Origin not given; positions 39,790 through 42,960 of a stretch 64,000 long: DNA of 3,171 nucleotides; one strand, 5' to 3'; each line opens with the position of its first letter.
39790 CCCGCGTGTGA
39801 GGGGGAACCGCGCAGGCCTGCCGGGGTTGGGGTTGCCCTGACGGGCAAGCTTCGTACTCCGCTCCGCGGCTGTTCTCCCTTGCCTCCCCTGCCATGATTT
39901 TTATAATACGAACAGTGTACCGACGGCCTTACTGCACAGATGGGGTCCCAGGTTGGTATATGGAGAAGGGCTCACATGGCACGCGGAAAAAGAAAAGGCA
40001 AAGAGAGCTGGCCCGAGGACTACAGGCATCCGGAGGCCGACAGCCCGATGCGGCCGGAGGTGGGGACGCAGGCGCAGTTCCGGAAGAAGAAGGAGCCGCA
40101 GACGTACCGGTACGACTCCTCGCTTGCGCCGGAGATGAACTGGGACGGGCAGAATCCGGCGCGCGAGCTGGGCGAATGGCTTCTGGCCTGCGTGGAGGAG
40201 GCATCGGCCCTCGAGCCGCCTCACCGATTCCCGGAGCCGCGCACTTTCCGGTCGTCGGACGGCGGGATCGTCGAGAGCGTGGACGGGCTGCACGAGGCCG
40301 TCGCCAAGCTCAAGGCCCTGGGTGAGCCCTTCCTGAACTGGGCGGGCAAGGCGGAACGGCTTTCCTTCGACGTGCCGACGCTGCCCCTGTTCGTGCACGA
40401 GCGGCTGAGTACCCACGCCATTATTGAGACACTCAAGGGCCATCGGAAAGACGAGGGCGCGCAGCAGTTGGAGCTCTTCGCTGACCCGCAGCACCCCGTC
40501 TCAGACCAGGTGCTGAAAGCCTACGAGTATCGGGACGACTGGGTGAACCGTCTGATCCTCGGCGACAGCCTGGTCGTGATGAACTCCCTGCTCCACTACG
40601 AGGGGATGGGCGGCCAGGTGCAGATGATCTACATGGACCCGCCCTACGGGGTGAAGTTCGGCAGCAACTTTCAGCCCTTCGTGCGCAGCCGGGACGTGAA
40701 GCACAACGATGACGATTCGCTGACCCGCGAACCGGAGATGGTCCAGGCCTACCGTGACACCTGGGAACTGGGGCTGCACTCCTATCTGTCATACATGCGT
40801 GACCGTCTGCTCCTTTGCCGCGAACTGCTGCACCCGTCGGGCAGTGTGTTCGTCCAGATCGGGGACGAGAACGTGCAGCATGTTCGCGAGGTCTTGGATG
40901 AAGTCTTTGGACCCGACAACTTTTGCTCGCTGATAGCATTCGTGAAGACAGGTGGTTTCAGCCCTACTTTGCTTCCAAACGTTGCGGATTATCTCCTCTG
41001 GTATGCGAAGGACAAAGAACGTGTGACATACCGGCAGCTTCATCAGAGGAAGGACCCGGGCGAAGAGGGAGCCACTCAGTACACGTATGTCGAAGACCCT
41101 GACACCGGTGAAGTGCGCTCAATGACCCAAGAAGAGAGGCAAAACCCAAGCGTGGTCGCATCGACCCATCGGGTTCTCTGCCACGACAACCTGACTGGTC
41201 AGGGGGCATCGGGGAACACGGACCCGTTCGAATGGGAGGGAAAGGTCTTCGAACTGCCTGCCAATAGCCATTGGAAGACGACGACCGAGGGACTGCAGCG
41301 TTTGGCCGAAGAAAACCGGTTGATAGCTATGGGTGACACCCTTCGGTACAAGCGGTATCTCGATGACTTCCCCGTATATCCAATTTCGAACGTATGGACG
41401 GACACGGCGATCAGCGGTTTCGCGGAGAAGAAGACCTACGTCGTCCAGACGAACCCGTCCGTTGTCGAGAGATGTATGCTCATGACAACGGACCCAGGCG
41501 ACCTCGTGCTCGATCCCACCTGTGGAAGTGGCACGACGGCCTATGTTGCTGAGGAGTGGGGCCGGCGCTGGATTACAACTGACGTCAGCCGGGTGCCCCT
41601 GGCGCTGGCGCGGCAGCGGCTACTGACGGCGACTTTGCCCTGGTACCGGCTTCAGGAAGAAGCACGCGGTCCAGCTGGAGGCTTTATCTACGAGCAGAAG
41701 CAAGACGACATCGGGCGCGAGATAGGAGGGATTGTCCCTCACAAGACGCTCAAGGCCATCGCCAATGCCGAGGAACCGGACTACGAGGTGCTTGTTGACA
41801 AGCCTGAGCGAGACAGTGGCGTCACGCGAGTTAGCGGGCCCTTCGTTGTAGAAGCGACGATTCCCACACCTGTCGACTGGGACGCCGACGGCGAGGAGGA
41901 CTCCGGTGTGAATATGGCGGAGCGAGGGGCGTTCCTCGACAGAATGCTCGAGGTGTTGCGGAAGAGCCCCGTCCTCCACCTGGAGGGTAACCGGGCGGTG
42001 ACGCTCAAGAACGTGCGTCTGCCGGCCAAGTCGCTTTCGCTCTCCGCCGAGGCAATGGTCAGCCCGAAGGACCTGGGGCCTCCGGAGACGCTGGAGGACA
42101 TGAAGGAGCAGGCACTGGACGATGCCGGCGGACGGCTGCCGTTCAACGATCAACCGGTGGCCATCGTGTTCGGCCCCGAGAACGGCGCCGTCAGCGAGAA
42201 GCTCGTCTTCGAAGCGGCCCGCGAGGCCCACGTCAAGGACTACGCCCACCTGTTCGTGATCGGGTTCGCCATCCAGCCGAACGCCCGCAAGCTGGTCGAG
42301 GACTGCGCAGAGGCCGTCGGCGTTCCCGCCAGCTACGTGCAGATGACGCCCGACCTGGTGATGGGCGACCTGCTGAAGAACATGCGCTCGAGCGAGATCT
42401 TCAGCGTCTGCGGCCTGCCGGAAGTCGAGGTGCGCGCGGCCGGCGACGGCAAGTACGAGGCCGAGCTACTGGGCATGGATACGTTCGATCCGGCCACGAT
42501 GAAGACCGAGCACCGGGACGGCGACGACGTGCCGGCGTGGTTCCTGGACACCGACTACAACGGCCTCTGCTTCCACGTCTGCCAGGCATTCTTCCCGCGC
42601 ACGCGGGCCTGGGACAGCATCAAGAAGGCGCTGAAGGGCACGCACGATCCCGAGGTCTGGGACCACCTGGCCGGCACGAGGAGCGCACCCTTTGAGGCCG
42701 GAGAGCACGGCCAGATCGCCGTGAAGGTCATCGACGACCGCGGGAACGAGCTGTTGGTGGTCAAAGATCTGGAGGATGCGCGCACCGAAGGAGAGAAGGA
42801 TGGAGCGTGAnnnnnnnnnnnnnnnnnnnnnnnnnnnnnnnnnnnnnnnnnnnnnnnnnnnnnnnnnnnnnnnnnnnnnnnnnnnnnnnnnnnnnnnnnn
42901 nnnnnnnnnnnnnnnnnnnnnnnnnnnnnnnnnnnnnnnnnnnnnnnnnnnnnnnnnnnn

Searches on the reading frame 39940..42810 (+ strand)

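Call 46: search_protein_families(library=pfam, proteins=[window:39940-42810:+], max_evalue=0.00001)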
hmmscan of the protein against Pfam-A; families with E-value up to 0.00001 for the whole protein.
window:39940-42810:+ (956 aa): 1 family
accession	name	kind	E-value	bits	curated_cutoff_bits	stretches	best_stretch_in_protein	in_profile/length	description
PF01555.25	N6_N4_Mtase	-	3.3e-31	109.4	26.7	1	227-550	1-212/221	DNA methylase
